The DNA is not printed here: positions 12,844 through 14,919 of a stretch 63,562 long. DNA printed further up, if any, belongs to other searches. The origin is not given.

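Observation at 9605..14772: Three-gene ATPase/nuclease cassette: candidate undescribed anti-phage or anti-MGE defence system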

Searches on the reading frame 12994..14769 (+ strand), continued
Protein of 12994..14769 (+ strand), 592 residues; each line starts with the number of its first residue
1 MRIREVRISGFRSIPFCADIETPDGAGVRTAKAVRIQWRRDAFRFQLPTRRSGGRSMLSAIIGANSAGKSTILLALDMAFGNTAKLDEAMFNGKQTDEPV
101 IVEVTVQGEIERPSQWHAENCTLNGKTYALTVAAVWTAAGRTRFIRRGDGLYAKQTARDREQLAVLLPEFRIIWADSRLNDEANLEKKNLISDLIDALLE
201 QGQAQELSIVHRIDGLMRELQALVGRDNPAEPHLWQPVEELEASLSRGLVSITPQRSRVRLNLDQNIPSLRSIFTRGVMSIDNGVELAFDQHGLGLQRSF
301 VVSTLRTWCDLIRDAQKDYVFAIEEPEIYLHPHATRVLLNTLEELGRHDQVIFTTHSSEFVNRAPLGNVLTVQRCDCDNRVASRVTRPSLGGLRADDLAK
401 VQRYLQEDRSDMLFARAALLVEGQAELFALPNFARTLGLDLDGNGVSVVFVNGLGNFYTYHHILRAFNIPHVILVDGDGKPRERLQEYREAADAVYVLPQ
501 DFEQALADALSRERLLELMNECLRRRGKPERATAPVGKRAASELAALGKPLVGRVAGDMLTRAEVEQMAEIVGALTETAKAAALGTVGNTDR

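Call 46: find_homologous_proteins(query=window:12994-14769:+)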
Query window:12994-14769:+ (592 aa): 130 proteins with E <= 0.001 among 8000 candidates; the best 120 are listed.
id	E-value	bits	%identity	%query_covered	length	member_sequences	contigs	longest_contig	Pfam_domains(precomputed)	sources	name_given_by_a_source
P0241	0.0e+0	1318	100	100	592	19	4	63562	PF20469.5,PF11398.15,PF13175.13,PF13476.13,PF13304.13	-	-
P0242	0.0e+0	1144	86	100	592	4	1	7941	PF20469.5,PF11398.15,PF13175.13,PF13304.13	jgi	-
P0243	0.0e+0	1142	85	100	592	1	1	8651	PF20469.5,PF11398.15,PF13175.13,PF13304.13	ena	-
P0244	0.0e+0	1111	84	100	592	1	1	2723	PF20469.5,PF11398.15,PF13175.13,PF13304.13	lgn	-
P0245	0.0e+0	1076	81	100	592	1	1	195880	PF20469.5,PF11398.15,PF13175.13,PF13304.13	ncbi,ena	-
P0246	1.5e-269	913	71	99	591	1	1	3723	PF20469.5,PF11398.15,PF13175.13,PF13304.13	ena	-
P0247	4.0e-263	892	70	97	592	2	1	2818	PF20469.5,PF11398.15,PF13175.13,PF02463.26,PF13304.13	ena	-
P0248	2.2e-231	787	72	81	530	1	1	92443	PF20469.5,PF11398.15,PF13175.13,PF13304.13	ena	-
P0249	7.2e-223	759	63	94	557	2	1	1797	PF20469.5,PF11398.15,PF13175.13,PF13304.13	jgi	jgi:predicted ATP-dependent endonuclease of OLD family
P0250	4.8e-221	753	59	99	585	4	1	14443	PF20469.5,PF13175.13,PF13304.13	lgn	-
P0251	1.1e-219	749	59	99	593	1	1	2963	PF20469.5,PF13175.13,PF13304.13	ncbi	-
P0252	2.8e-219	747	60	97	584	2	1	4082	PF20469.5,PF11398.15,PF13175.13,PF02463.26,PF13304.13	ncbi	-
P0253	7.9e-217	739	60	98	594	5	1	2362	PF20469.5,PF11398.15,PF13175.13,PF13304.13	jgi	jgi:hypothetical protein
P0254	2.2e-216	738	60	97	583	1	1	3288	PF20469.5,PF11398.15,PF13175.13,PF02463.26,PF13304.13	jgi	jgi:hypothetical protein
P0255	5.1e-215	733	59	97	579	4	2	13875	PF20469.5,PF11398.15,PF13175.13,PF13304.13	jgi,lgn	jgi:hypothetical protein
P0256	3.5e-212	724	59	97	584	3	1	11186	PF20469.5,PF11398.15,PF13175.13,PF13304.13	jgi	jgi:hypothetical protein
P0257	2.1e-211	721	60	97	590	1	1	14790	PF20469.5,PF11398.15,PF13175.13,PF13304.13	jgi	jgi:predicted ATP-dependent endonuclease of OLD family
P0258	3.0e-211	721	59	99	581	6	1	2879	PF20469.5,PF13175.13,PF13304.13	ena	-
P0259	3.4e-210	717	57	97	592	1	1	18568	PF20469.5,PF13175.13,PF13304.13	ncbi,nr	ncbi:MAG TPA: AAA family ATPase [Caldilineaceae bacterium]|nr:AAA family ATPase [Caldilineaceae bact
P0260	1.4e-209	715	58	97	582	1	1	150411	PF20469.5,PF11398.15,PF13175.13,PF13304.13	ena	-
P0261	4.4e-209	714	58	99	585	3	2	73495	PF20469.5,PF13175.13,PF13304.13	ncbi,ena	-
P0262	1.2e-208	712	55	100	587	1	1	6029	PF20469.5,PF11398.15,PF13175.13,PF13304.13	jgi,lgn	jgi:hypothetical protein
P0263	3.7e-208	711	57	99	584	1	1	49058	PF20469.5,PF11398.15,PF13175.13,PF13304.13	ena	-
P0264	1.2e-207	709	55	99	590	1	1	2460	PF20469.5,PF11398.15,PF13175.13,PF13304.13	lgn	-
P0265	2.6e-206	705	58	97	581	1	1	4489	PF20469.5,PF11398.15,PF13175.13,PF13304.13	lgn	-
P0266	1.8e-204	698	57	99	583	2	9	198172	PF20469.5,PF13175.13,PF13304.13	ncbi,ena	-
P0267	2.7e-204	698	58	97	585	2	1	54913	PF20469.5,PF11398.15,PF13175.13,PF13304.13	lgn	-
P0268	4.5e-204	697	57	97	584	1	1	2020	PF20469.5,PF11398.15,PF13175.13,PF13304.13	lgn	-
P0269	1.1e-202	693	56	97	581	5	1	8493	PF20469.5,PF13175.13,PF13304.13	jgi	jgi:hypothetical protein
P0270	5.4e-200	684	57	97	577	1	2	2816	PF20469.5,PF11398.15,PF13175.13,PF13304.13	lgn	-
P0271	1.5e-199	682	56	97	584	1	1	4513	PF20469.5,PF11398.15,PF13175.13,PF13304.13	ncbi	-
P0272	5.4e-198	677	56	97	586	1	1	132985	PF20469.5,PF13175.13,PF13304.13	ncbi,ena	-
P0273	1.3e-196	673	56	96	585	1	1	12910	PF20469.5,PF13175.13,PF13304.13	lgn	-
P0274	2.4e-196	672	58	92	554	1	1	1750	PF20469.5,PF11398.15,PF13175.13,PF13304.13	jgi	jgi:hypothetical protein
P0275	7.5e-196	670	59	87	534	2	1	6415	PF20469.5,PF13175.13,PF13304.13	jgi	jgi:hypothetical protein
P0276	2.3e-195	668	55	99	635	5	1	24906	PF20469.5,PF13175.13,PF13304.13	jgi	jgi:energy-coupling factor transporter ATP-binding protein EcfA2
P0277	2.5e-195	668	56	96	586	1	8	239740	PF20469.5,PF11398.15,PF13175.13,PF13304.13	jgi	jgi:hypothetical protein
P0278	2.7e-195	668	59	90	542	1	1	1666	PF20469.5,PF13175.13,PF13304.13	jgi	jgi:hypothetical protein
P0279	5.4e-195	667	60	88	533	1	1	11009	PF20469.5,PF11398.15,PF13175.13,PF13304.13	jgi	jgi:predicted ATP-dependent endonuclease of OLD family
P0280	2.8e-193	662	59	89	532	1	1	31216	PF20469.5,PF13175.13,PF13304.13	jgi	jgi:hypothetical protein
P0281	3.0e-192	658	55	99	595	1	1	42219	PF20469.5,PF13175.13,PF13304.13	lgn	-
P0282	5.4e-192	657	55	98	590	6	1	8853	PF20469.5,PF11398.15,PF13175.13,PF13304.13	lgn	-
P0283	5.5e-192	657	56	92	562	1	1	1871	PF20469.5,PF11398.15,PF13175.13,PF13304.13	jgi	jgi:hypothetical protein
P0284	1.1e-191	656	54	99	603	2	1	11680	PF20469.5,PF11398.15,PF13175.13,PF13304.13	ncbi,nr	ncbi:MAG: AAA family ATPase [Caldilineaceae bacterium]|nr:AAA family ATPase [Caldilineaceae bacteriu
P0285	2.0e-191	655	55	97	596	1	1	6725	PF20469.5,PF11398.15,PF13175.13,PF13304.13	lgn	-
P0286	6.3e-190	650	55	96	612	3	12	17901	PF20469.5,PF13175.13,PF13304.13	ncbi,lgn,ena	-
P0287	2.0e-188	646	59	87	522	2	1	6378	PF20469.5,PF13175.13,PF13304.13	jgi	jgi:hypothetical protein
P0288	1.1e-187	643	59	88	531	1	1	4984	PF20469.5,PF11398.15,PF13175.13,PF13304.13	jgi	jgi:hypothetical protein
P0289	6.3e-187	641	57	90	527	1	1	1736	PF20469.5,PF11398.15,PF13175.13,PF13304.13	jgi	jgi:hypothetical protein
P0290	4.3e-183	628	56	91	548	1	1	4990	PF20469.5,PF13175.13,PF13304.13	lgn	-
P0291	1.1e-181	623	53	98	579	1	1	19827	PF20469.5,PF13175.13,PF13304.13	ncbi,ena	-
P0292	3.7e-177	608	54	93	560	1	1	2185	PF20469.5,PF13175.13,PF13304.13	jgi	-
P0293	9.5e-176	604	52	98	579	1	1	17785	PF20469.5,PF13175.13,PF13304.13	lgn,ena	-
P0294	4.1e-171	588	49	98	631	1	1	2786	PF20469.5,PF11398.15,PF13175.13,PF13304.13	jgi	jgi:hypothetical protein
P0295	8.9e-171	587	49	100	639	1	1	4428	PF20469.5,PF11398.15,PF13175.13,PF13304.13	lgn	-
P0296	2.0e-168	580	48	98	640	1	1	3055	PF20469.5,PF11398.15,PF13175.13,PF13304.13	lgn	-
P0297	7.4e-167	574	47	99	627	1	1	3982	PF20469.5,PF11398.15,PF13175.13,PF13304.13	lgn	-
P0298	1.6e-166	573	46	100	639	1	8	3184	PF20469.5,PF11398.15,PF13175.13,PF13304.13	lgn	-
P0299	2.3e-163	563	45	99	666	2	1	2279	PF20469.5,PF11398.15,PF13175.13,PF13304.13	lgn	-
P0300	1.1e-161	557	49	89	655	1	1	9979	PF20469.5,PF11398.15,PF13175.13,PF13304.13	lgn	-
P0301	6.2e-161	555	50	90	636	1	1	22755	PF20469.5,PF11398.15,PF13175.13,PF02463.26,PF13304.13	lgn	-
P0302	9.7e-161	554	50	89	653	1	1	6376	PF20469.5,PF11398.15,PF13175.13,PF13304.13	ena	-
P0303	1.6e-160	553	45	98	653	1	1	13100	PF20469.5,PF11398.15,PF13175.13,PF13304.13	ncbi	ncbi:MAG: AAA family ATPase [Litorilinea sp.]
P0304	2.4e-160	553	49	89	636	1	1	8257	PF20469.5,PF11398.15,PF13175.13,PF02463.26,PF13304.13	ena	-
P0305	8.4e-160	551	49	89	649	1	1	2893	PF20469.5,PF11398.15,PF13175.13,PF13304.13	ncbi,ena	-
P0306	1.4e-159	550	48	95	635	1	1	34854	PF20469.5,PF11398.15,PF13175.13,PF02463.26,PF13304.13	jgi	jgi:predicted ATP-dependent endonuclease of OLD family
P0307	2.9e-158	546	60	74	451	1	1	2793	PF20469.5,PF13175.13,PF13304.13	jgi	jgi:hypothetical protein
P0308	1.2e-157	544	49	89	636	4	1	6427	PF20469.5,PF11398.15,PF13175.13,PF02463.26,PF13304.13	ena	-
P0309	2.6e-157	543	49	90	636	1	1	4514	PF20469.5,PF13175.13,PF13304.13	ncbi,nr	ncbi:MAG: AAA family ATPase [Chloroflexi bacterium]|nr:AAA family ATPase [Chloroflexota bacterium]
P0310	4.9e-157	542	48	92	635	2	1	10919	PF20469.5,PF11398.15,PF13175.13,PF02463.26,PF13304.13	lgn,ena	-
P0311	7.0e-156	538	49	89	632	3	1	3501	PF20469.5,PF11398.15,PF13175.13,PF02463.26,PF13304.13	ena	-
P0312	1.9e-154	533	46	94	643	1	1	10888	PF20469.5,PF13175.13,PF13304.13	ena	-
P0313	2.4e-154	533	48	89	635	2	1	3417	PF20469.5,PF11398.15,PF13175.13,PF02463.26,PF13304.13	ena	-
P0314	4.7e-151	522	45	88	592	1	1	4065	PF20469.5,PF11398.15,PF13175.13,PF13304.13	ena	-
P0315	1.1e-149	518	49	90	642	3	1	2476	PF20469.5,PF11398.15,PF13175.13,PF02463.26,PF13304.13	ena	-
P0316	4.8e-149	516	45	96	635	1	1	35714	PF20469.5,PF11398.15,PF13175.13,PF02463.26,PF13304.13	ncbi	-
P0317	1.2e-147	511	82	51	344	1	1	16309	PF20469.5,PF13175.13,PF13304.13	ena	-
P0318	1.1e-145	504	46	90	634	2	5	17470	PF20469.5,PF11398.15,PF13175.13,PF02463.26,PF13304.13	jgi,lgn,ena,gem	-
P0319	1.3e-145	504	48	92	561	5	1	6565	PF20469.5,PF11398.15,PF13175.13,PF13304.13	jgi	-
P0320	1.3e-144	501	45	97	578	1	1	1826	PF20469.5,PF11398.15,PF13175.13,PF02463.26,PF13304.13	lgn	-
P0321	3.2e-144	500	44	99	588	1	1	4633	PF20469.5,PF11398.15,PF13175.13,PF02463.26,PF13304.13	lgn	-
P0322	3.6e-144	499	46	90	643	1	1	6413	PF20469.5,PF11398.15,PF13175.13,PF13476.13,PF13304.13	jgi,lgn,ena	-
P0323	4.6e-144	499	45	92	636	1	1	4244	PF20469.5,PF11398.15,PF13175.13,PF13304.13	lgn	-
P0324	5.8e-143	495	44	92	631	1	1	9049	PF20469.5,PF11398.15,PF13175.13,PF13304.13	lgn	-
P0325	6.1e-142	492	45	98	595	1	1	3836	PF20469.5,PF11398.15,PF13175.13,PF02463.26,PF13304.13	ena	-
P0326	1.0e-141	491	42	98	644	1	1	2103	PF20469.5,PF11398.15,PF13175.13,PF02463.26,PF13304.13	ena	-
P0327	6.1e-141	489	45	92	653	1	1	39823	PF20469.5,PF11398.15,PF13175.13,PF02463.26,PF13304.13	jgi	jgi:putative ATP-dependent endonuclease of the OLD family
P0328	7.5e-141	488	44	92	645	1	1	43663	PF20469.5,PF11398.15,PF13175.13,PF13304.13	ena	-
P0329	1.1e-139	485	44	97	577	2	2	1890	PF20469.5,PF11398.15,PF13175.13,PF02463.26,PF13304.13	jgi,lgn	jgi:predicted ATP-dependent endonuclease of OLD family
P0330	5.8e-139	482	44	98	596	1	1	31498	PF20469.5,PF11398.15,PF13175.13,PF13304.13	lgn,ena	-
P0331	1.9e-138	481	47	86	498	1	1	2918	PF20469.5,PF11398.15,PF13175.13,PF13304.13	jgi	-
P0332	2.2e-138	480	43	89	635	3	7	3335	PF20469.5,PF11398.15,PF13514.13,PF13175.13,PF02463.26,PF13304.13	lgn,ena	-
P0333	3.8e-138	480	44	97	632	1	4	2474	PF20469.5,PF11398.15,PF13175.13,PF13304.13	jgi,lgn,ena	-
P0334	1.2e-137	478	44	89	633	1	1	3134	PF20469.5,PF11398.15,PF13175.13,PF02463.26,PF13304.13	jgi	jgi:predicted ATP-dependent endonuclease of OLD family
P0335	3.3e-137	476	43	89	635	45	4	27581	PF20469.5,PF11398.15,PF13175.13,PF02463.26,PF13304.13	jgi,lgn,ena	jgi:predicted ATP-dependent endonuclease of OLD family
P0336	9.7e-137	475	42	95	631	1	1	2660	PF20469.5,PF11398.15,PF13175.13,PF02463.26,PF13304.13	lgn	-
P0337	2.8e-135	470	43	89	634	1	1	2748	PF20469.5,PF13175.13,PF02463.26,PF13304.13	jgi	-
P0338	1.9e-134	467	63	61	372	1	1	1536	PF20469.5,PF13175.13,PF13304.13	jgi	jgi:putative ATP-dependent endonuclease of OLD family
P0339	2.2e-133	464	41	89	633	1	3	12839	PF20469.5,PF11398.15,PF13175.13,PF13476.13,PF02463.26,PF13304.13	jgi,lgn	jgi:Predicted ATP-dependent endonuclease of the OLD family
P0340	5.1e-133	463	42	89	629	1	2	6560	PF20469.5,PF11398.15,PF13175.13,PF02463.26,PF13304.13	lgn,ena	-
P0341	4.4e-132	460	43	98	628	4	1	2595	PF20469.5,PF11398.15,PF13175.13,PF13304.13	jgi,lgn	jgi:predicted ATP-dependent endonuclease of OLD family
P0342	7.3e-132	459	44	97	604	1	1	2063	PF20469.5,PF11398.15,PF13175.13,PF13304.13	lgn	-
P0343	2.1e-131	457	45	89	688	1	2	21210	PF20469.5,PF11398.15,PF13175.13,PF13304.13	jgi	jgi:hypothetical protein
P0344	1.1e-130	455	59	62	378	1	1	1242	PF20469.5,PF13175.13,PF13304.13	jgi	jgi:putative ATP-dependent endonuclease of the OLD family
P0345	3.1e-130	453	42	90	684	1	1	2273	PF20469.5,PF11398.15,PF13175.13,PF13304.13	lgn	-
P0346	8.8e-130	452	42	91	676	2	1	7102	PF20469.5,PF11398.15,PF13175.13,PF13304.13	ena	-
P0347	5.7e-129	449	43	97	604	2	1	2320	PF20469.5,PF11398.15,PF13175.13,PF13304.13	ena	-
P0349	2.5e-128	447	43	91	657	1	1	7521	PF20469.5,PF13175.13,PF13304.13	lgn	-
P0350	1.6e-126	441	41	89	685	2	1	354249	PF20469.5,PF11398.15,PF13175.13,PF13304.13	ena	-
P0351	1.3e-124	435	43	96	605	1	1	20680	PF20469.5,PF13175.13,PF13304.13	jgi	jgi:predicted ATP-dependent endonuclease of OLD family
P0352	7.9e-121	422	60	55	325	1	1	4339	PF20469.5,PF13175.13,PF13304.13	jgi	jgi:predicted ATP-dependent endonuclease of OLD family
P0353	1.8e-118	415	43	80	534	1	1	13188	PF20469.5,PF13175.13,PF13304.13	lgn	-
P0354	1.3e-102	362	44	69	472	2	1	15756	PF20469.5,PF13175.13,PF13304.13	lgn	-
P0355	2.0e-99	352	44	77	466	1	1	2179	PF20469.5,PF11398.15,PF13175.13,PF13304.13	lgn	-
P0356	3.3e-97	344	50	50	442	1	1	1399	PF20469.5,PF13175.13,PF13304.13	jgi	jgi:predicted ATP-dependent endonuclease of OLD family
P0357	3.8e-91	324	50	52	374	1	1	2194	PF20469.5,PF13175.13,PF13304.13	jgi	-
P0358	9.7e-89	316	45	59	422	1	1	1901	PF20469.5,PF13175.13,PF13304.13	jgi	jgi:predicted ATP-dependent endonuclease of OLD family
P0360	2.4e-14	71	36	18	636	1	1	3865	PF20469.5,PF11398.15,PF13175.13,PF13476.13,PF13555.13,PF13304.13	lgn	-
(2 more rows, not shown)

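Call 47: find_encoding_contigs(protein=P0350, flank=7000, max_places=1)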
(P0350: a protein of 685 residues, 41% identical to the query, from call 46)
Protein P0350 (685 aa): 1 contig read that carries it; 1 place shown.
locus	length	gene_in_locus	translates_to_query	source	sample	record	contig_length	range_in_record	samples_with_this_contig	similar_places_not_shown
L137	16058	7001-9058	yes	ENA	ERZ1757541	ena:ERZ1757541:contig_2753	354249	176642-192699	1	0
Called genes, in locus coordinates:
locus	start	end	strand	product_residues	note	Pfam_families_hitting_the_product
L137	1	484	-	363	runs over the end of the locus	-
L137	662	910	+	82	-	PF03966:Trm112p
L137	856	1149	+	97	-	-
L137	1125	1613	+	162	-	PF01986:DUF123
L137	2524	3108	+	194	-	-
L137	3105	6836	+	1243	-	PF20473:MmeI_Mtase (weak), PF07669:Eco57I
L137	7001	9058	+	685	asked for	PF13175:AAA_15, PF11398:DUF2813 (faint), PF13175:AAA_15, PF13304:AAA_21 (weak), PF20469:OLD-like_TOPRIM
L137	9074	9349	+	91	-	-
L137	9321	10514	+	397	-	PF13091:PLDc_2, PF00176:SNF2-rel_dom (faint), PF04851:ResIII (faint)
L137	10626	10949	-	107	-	-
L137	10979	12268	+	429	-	PF00271:Helicase_C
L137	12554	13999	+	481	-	-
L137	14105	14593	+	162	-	PF23598:LRR_14, PF00560:LRR_1 (faint), PF12799:LRR_4 (weak), PF13855:LRR_8, PF23598:LRR_14 (weak), PF12799:LRR_4 (weak), PF00071:Ras (weak), PF08477:Roc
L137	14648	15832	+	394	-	PF08477:Roc, PF16095:COR-A, PF25497:COR-B (faint)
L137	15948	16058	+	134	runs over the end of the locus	-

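Call 48: find_encoding_contigs(protein=P0316, flank=7000, max_places=1)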
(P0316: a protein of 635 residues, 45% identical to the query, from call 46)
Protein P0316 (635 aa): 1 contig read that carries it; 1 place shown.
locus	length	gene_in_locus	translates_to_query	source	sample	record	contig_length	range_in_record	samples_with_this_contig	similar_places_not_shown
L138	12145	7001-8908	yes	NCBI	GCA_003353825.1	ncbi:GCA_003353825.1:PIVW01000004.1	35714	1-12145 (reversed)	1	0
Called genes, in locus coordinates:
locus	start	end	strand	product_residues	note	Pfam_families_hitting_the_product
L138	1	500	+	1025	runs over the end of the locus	PF04465:DUF499, PF13290:CHB_HEX_C_1 (weak), PF13287:Fn3_assoc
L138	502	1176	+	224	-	PF12635:DUF3780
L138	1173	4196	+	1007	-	PF06634:DUF1156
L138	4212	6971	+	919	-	PF13091:PLDc_2, PF00176:SNF2-rel_dom, PF04851:ResIII (weak), PF00271:Helicase_C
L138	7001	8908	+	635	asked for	PF13175:AAA_15, PF02463:SMC_N (weak), PF11398:DUF2813 (faint), PF13304:AAA_21, PF13175:AAA_15, PF20469:OLD-like_TOPRIM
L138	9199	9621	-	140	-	PF01402:RHH_1 (faint)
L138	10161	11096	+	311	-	PF00296:Bac_luciferase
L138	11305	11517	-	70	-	-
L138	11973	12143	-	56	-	?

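Call 49: find_encoding_contigs(protein=P0327, flank=7000, max_places=1)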
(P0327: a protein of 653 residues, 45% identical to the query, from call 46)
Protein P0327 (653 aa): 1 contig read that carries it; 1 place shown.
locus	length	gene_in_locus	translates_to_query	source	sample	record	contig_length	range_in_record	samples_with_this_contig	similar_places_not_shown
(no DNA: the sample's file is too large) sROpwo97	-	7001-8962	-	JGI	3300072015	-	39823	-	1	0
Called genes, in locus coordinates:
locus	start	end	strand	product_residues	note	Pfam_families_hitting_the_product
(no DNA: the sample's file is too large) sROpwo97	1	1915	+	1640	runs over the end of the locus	PF13156:Mrr_cat_2, PF00270:DEAD (weak), PF04851:ResIII, PF00271:Helicase_C, PF22240:ISP_coupler, PF18135:Type_ISP_C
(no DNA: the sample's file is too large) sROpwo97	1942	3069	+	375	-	PF00805:Pentapeptide, PF13599:Pentapeptide_4 (weak), PF00805:Pentapeptide, PF01582:TIR, PF08937:ThsB_TIR, PF13676:TIR_2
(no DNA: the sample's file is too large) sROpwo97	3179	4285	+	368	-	PF00805:Pentapeptide, PF13576:Pentapeptide_3 (faint), PF13599:Pentapeptide_4, PF00805:Pentapeptide, PF01582:TIR, PF08937:ThsB_TIR (weak), PF13676:TIR_2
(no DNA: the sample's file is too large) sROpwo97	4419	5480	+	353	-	PF00805:Pentapeptide, PF13576:Pentapeptide_3 (faint), PF13599:Pentapeptide_4, PF00805:Pentapeptide, PF01582:TIR, PF08937:ThsB_TIR (weak), PF13676:TIR_2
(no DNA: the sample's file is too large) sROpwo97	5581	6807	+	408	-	PF00805:Pentapeptide, PF13576:Pentapeptide_3 (faint), PF00805:Pentapeptide, PF13599:Pentapeptide_4, PF00805:Pentapeptide, PF01582:TIR, PF08937:ThsB_TIR, PF13676:TIR_2, +1 more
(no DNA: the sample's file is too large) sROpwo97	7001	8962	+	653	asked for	PF02463:SMC_N (faint), PF11398:DUF2813 (faint), PF13175:AAA_15, PF13304:AAA_21, PF20469:OLD-like_TOPRIM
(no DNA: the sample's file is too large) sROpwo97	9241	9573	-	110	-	PF13683:rve_3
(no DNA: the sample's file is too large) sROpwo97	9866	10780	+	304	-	PF28093:STM3845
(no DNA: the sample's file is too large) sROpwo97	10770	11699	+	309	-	PF00078:RVT_1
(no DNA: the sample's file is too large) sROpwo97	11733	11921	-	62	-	-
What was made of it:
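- The sister OLD clade lies beside MmeI-type R-M, PLD-SNF2/DUF1156/DUF499, TIR-pentapeptide arrays and a type ISP enzyme (calls 47-49).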
